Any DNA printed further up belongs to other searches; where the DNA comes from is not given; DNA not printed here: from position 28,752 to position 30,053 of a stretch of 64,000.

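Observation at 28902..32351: XRE regulator / double-AAA+ ATPase / PD-(D/E)xK protein cassette that matches no defence system I can name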

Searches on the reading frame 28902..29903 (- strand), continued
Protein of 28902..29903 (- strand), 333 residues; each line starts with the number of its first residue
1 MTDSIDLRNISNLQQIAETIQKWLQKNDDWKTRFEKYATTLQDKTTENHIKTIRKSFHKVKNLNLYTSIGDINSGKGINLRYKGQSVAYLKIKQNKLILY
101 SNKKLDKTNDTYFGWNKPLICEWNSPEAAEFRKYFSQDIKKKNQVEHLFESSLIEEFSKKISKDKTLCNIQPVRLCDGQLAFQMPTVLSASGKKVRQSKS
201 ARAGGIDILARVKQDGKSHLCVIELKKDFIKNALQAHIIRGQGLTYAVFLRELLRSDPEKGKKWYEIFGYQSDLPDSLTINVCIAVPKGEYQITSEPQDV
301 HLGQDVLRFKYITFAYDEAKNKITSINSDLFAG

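Call 99: search_protein_families(library=phrogs, proteins=[window:28902-29903:-], max_evalue=0.001)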
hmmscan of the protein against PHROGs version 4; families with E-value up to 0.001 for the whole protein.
window:28902-29903:- (333 aa): 0 families
